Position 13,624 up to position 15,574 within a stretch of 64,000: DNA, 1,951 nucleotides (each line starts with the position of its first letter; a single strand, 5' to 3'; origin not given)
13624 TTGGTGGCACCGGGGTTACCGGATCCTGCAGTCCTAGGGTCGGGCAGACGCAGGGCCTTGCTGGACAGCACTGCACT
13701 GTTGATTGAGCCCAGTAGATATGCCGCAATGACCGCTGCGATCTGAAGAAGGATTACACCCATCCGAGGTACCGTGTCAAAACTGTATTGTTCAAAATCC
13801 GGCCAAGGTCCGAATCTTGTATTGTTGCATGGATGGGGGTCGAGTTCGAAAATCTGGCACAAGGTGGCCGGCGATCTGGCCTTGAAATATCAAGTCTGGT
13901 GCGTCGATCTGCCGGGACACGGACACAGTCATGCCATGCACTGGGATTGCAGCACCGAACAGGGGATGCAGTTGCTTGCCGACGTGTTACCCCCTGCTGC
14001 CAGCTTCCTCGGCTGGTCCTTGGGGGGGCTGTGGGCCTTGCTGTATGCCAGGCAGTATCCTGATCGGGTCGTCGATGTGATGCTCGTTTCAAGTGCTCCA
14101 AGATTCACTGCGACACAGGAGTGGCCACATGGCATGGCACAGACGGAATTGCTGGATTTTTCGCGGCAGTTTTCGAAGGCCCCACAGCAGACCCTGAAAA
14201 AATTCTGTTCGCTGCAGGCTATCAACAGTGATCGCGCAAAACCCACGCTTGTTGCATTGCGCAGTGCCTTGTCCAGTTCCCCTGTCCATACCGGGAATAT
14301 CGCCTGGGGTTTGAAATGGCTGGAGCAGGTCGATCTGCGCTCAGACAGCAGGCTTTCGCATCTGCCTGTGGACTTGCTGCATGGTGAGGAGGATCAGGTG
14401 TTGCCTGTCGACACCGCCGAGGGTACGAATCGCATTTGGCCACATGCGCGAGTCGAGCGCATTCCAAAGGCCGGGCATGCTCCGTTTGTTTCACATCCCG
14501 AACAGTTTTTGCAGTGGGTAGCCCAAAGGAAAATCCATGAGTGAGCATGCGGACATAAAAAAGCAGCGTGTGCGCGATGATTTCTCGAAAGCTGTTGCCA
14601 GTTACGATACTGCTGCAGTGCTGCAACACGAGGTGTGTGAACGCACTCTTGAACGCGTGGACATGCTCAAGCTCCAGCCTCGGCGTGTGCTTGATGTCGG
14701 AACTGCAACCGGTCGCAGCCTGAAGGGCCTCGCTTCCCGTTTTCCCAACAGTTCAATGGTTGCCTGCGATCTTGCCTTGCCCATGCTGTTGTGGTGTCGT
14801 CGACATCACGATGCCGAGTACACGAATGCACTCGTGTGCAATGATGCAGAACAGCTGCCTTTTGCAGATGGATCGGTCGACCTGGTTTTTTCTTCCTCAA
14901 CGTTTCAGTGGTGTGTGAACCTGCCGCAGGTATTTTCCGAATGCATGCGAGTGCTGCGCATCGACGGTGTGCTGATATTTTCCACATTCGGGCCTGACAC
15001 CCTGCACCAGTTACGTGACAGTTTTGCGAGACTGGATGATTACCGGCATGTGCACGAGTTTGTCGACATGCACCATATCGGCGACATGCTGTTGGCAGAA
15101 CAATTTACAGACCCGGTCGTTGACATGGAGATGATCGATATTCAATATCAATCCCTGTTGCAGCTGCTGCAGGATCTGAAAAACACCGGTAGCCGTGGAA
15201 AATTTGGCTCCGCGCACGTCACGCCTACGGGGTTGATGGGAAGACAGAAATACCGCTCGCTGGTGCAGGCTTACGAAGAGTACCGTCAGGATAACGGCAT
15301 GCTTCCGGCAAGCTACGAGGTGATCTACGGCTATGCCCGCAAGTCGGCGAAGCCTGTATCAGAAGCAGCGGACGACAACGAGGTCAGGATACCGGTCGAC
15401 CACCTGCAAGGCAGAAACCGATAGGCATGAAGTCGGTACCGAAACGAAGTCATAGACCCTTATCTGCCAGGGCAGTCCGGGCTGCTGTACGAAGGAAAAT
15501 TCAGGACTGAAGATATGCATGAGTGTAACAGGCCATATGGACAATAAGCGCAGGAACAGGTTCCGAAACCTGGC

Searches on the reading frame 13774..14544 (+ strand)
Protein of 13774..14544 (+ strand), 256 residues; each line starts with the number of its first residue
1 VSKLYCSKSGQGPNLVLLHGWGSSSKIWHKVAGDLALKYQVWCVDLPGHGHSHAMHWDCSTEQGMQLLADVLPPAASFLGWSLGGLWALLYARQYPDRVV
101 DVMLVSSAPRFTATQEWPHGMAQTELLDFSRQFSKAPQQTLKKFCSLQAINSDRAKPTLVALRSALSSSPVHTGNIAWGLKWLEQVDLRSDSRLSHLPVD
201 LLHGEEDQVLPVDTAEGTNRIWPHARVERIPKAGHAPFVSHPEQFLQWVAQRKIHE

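Call 29: search_protein_families(library=pfam, max_evalue=0.000001, proteins=[window:13774-14544:+])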
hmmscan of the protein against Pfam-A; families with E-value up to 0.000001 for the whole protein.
window:13774-14544:+ (256 aa): 3 families
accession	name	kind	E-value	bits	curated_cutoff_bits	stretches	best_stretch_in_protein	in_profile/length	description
PF00561.26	Abhydrolase_1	-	6.2e-28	98.5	25.8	1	13-242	1-245/245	alpha/beta hydrolase fold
PF12697.13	Abhydrolase_6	-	2.4e-22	81.1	26.3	1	15-247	1-216/217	Alpha/beta hydrolase family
PF12146.15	Hydrolase_4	-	6.4e-13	49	27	1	15-235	7-232/239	Serine aminopeptidase, S33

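Call 84: search_protein_families(library=ncbifam, max_evalue=1e-10, proteins=[window:13774-14544:+])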
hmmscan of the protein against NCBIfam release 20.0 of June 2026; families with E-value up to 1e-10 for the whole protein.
window:13774-14544:+ (256 aa): 12 families
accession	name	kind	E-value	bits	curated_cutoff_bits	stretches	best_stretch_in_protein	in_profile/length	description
TIGR01738.1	bioH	equivalog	2.4e-57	194.4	206.95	1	10-248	1-240/245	pimeloyl-ACP methyl ester esterase BioH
NF007674.0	PRK10349.1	equivalog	7.4e-42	143.7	449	1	2-250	2-250/256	pimeloyl-ACP methyl ester esterase BioH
NF051488.1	bifunc_PcaDC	exception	1.1e-25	90.6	390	1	10-250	8-247/375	bifunctional 3-oxoadipate enol-lactonase/4-carboxymuconolactone decarboxylase PcaDC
TIGR02427.1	protocat_pcaD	equivalog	5e-24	85.1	255.85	1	11-250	12-247/251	3-oxoadipate enol-lactonase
TIGR03695.1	menH_SHCHC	equivalog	1e-22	80.8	208.55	1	12-250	2-248/252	2-succinyl-6-hydroxy-2,4-cyclohexadiene-1-carboxylate synthase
NF011457.0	PRK14875.1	equivalog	1.9e-22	79.7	307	1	10-108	130-232/372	acetoin dehydrogenase dihydrolipoyllysine-residue acetyltransferase subunit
NF050089.1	i_nPHAscl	equivalog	1.2e-18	67.2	300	1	5-109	11-119/288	intracellular short-chain-length polyhydroxyalkanoate depolymerase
NF045632.1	hydroxlase_HsaD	equivalog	1.4e-15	57.1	400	1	8-246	30-281/290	4,5:9,10-diseco-3-hydroxy-5,9,17-trioxoandrosta-1(10),2-diene-4-oate hydrolase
TIGR03056.1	bchO_mg_che_rel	equivalog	7.5e-14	51.4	172.55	1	10-236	24-260/278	alpha/beta fold hydrolase BchO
NF051487.1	bifunc_PcaCD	exception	7.9e-14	51.5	430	1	12-250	172-408/413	bifunctional 4-carboxymuconolactone decarboxylase/3-oxoadipate enol-lactonase PcaCD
NF008340.0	PRK11126.1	equivalog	2.4e-13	49.9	261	1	9-251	11-249/255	2-succinyl-6-hydroxy-2,4-cyclohexadiene-1-carboxylate synthase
NF004514.1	PRK05855.1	equivalog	3.4e-11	42.4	455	0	9-54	19-64/578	SDR family oxidoreductase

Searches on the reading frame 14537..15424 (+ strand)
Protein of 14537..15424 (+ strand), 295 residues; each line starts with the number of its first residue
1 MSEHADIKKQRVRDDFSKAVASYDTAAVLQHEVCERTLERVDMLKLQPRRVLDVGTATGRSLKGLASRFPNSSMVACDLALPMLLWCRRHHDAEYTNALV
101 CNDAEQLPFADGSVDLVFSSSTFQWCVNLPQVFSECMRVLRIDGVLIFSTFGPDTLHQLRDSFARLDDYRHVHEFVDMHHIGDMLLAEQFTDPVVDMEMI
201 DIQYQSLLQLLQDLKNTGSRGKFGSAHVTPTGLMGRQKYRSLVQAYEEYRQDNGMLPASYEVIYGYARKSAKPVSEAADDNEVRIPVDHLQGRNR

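Call 29: search_protein_families(library=pfam, max_evalue=0.000001, proteins=[window:14537-15424:+])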
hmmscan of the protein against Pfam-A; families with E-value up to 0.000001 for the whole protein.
window:14537-15424:+ (295 aa): 6 families
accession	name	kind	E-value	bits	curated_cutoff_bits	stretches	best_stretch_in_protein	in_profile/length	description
PF08241.18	Methyltransf_11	-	7.2e-21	75.1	21.2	1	52-148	1-95/95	Methyltransferase domain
PF13649.12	Methyltransf_25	-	3.5e-18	66.5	27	1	51-144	1-97/97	Methyltransferase domain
PF08242.18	Methyltransf_12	-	3.9e-11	44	30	1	52-146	1-98/98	Methyltransferase domain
PF13847.12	Methyltransf_31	-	1.3e-10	41.6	27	1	50-162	6-125/145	Methyltransferase domain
PF01209.24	Ubie_methyltran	-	3.6e-09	36.8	20.1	1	6-163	3-166/233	ubiE/COQ5 methyltransferase family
PF13489.12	Methyltransf_23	-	1.1e-07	32.1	27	1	34-181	9-150/164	Methyltransferase domain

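Call 84: search_protein_families(library=ncbifam, max_evalue=1e-10, proteins=[window:14537-15424:+])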
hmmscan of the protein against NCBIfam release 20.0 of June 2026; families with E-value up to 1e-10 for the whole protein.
window:14537-15424:+ (295 aa): 6 families
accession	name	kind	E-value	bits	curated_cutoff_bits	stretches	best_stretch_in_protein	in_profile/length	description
TIGR02072.1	BioC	equivalog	2.4e-62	210.9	184.95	1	16-269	2-244/244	malonyl-ACP O-methyltransferase BioC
NF007610.0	PRK10258.1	equivalog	1.7e-29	102.9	342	1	5-266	2-247/251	malonyl-ACP O-methyltransferase BioC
NF045667.1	MTase_DVU1556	equivalog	3.2e-14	52.9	155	1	40-149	14-120/213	DVU_1556 family methyltransferase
TIGR01934.1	MenG_MenH_UbiE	subfamily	5e-12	45.6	158.35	1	43-149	35-142/223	ubiquinone/menaquinone biosynthesis methyltransferase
NF045825.1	FAmtase_mtf2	equivalog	1.6e-11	43.9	400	1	36-151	50-161/248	fatty-acid O-methyltransferase Mtf2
NF001241.0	PRK00216.1-2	equivalog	4.8e-11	42.7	327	1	11-161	12-160/231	demethylmenaquinone methyltransferase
